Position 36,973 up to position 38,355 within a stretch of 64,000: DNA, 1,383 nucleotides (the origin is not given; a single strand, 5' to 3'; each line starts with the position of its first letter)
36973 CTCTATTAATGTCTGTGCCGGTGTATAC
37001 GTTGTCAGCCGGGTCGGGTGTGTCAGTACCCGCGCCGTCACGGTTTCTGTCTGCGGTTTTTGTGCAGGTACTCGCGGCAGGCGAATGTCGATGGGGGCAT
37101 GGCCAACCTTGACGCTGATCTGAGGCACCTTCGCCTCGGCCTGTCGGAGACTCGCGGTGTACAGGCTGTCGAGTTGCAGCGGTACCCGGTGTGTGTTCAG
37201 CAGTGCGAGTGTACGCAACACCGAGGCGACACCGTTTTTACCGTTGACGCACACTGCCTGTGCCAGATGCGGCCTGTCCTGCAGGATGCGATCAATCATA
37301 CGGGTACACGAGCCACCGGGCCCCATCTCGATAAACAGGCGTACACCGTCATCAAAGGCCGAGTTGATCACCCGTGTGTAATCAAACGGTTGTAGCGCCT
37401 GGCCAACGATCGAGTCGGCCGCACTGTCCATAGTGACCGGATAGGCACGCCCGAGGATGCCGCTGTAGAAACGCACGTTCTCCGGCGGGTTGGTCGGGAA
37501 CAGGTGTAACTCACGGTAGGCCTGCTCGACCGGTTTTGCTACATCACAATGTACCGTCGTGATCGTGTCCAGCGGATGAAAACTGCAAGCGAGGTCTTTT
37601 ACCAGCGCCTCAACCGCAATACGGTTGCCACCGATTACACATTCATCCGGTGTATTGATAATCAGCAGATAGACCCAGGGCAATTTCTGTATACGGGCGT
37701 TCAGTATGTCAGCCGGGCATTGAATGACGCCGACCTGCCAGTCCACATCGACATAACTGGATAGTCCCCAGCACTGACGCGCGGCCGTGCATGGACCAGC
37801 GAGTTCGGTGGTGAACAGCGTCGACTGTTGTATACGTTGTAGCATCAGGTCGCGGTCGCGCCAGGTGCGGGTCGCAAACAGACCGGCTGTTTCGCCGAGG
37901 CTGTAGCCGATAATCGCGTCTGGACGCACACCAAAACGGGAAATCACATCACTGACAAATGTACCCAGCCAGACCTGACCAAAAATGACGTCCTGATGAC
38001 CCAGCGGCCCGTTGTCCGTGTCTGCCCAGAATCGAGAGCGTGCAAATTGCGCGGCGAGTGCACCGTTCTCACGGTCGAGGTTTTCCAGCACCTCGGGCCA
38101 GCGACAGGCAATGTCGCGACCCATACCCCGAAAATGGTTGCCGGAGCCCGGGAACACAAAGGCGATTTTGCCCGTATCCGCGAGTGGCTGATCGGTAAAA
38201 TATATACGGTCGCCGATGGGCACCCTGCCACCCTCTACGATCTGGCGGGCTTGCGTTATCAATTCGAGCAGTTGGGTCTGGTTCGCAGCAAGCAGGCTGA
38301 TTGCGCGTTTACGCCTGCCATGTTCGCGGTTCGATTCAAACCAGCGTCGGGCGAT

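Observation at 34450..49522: Non-canonical PUFA-synthase architecture: ER gene first, no separate pfaB, AT embedded in the PfaC-like KS-CLF protein, only three ACPs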

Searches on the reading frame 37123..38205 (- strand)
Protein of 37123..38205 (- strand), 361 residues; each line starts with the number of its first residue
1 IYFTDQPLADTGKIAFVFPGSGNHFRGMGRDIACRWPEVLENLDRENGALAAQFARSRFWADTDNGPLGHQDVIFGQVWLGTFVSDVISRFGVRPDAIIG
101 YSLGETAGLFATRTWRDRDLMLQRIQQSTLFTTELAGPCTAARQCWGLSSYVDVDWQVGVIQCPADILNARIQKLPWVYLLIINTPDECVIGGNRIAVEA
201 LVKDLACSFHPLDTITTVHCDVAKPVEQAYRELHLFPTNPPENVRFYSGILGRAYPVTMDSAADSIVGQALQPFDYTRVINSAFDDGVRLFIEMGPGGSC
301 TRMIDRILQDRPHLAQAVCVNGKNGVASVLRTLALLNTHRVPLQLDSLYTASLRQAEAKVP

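Call 23: search_solved_structures(query=window:37123-38205:-, max_evalue=0.01, show_alignments=3)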
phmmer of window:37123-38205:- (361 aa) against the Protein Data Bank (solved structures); distinct sequences matched with E-value up to 0.01: 69 (the best 60 are shown).
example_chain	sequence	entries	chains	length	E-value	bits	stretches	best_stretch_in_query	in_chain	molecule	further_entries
9ry8_A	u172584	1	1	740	6.5e-32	114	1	3-348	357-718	PfaBs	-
3im8_A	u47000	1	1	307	1.6e-13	53.5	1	13-316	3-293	Malonyl acyl carrier protein transacylase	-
8jpt_A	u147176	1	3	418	2.3e-13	53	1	11-339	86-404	Polyene macrolide polyketide synthase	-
3ptw_A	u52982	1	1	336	1.4e-09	40.5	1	12-308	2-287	Malonyl CoA-acyl carrier protein transacylase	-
6iyo_A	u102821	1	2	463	1.9e-09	40.1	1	9-109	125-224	Type I modular polyketide synthase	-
3hjv_A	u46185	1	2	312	3.3e-09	39.3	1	12-310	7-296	Malonyl Coa-acyl carrier protein transacylase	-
1mla_A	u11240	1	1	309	4.4e-09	38.9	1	13-309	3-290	MALONYL-COENZYME A ACYL CARRIER PROTEIN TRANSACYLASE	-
2g1h_A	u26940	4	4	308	4.9e-09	38.8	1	14-309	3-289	Malonyl CoA-acyl carrier protein transacylase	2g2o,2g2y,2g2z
8jpu_A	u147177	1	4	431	5.8e-09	38.5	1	13-311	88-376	Tylactone synthase modules 4 & 5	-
7vt1_A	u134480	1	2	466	6.5e-09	38.4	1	11-338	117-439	Type I modular polyketide synthase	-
9pc6_A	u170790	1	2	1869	1e-08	37.7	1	11-137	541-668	6-deoxyerythronolide-B synthase,RifR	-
6u0j_A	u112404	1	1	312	1.3e-08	37.4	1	13-309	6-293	Malonyl CoA-acyl carrier protein transacylase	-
9pat_A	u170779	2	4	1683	2.5e-08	36.4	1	11-137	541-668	6-deoxyerythronolide-B synthase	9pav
9pat_C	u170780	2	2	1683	2.5e-08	36.4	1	11-137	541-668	6-deoxyerythronolide-B synthase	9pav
11sz_A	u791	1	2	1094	3.8e-08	35.8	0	11-109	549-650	6-deoxyerythronolide-B synthase, Erythronolide synthase EryA2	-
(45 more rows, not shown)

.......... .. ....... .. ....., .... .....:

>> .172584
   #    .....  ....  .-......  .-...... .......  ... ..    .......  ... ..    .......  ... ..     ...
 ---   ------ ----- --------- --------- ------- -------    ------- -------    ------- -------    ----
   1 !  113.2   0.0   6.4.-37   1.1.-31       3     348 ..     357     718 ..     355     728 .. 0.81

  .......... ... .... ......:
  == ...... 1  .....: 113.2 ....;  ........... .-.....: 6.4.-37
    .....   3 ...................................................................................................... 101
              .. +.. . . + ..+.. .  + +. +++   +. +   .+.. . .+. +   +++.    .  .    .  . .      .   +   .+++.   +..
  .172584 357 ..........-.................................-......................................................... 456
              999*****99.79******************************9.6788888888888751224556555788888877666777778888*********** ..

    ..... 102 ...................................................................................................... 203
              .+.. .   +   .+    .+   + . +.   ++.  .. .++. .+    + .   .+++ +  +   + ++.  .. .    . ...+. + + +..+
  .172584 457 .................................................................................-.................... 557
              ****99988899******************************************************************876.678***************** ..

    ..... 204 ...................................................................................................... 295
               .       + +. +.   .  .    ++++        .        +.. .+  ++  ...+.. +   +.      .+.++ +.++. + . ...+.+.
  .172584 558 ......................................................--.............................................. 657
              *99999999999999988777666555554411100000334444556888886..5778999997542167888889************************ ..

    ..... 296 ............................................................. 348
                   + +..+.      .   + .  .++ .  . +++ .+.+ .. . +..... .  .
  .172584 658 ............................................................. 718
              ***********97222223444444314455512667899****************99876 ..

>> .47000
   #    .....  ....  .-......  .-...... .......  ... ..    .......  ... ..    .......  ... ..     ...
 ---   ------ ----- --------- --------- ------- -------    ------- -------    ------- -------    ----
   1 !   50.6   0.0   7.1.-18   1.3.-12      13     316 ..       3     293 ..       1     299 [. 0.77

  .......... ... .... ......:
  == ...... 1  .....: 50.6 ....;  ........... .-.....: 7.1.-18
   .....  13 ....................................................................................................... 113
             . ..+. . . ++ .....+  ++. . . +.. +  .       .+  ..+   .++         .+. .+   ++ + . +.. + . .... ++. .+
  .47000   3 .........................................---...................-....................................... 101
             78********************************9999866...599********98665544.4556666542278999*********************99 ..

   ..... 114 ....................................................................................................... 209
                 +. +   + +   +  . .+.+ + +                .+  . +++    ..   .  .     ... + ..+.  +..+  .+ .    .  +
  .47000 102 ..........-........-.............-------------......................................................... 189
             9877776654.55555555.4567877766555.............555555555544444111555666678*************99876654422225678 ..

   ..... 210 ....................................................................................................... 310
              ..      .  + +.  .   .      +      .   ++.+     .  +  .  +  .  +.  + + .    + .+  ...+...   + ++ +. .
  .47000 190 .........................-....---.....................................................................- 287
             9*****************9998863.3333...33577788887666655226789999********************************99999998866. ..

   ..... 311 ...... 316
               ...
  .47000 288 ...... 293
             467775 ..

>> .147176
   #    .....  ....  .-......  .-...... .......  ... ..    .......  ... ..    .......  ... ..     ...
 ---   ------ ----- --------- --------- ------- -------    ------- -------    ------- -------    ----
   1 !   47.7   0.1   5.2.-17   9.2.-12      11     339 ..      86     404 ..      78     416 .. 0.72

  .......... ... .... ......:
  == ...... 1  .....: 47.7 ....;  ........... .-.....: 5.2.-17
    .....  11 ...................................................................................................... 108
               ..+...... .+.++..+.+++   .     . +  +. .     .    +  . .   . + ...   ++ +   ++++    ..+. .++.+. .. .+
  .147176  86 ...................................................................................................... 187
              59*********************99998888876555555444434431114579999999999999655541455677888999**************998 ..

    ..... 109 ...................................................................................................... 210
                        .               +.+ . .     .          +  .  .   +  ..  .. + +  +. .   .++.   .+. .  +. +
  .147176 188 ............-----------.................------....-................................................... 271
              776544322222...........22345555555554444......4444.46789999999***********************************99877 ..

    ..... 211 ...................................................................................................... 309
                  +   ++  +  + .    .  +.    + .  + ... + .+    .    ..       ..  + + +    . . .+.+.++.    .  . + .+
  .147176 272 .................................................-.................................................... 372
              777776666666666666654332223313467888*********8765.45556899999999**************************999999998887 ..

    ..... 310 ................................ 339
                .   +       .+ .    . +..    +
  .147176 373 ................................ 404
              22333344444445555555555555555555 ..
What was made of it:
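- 34450..41262 (-): pfaBC fusion: KS (40087-41247), CLF (38704-39861), PfaB-type AT (37162-38178; Ser1121 at 37900-37902), four FabA hotdogs forming two DH/isomerase units (34468-36765). The chain 9ry8_A (PfaB) matches at E 6.5e-32 (call 23).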
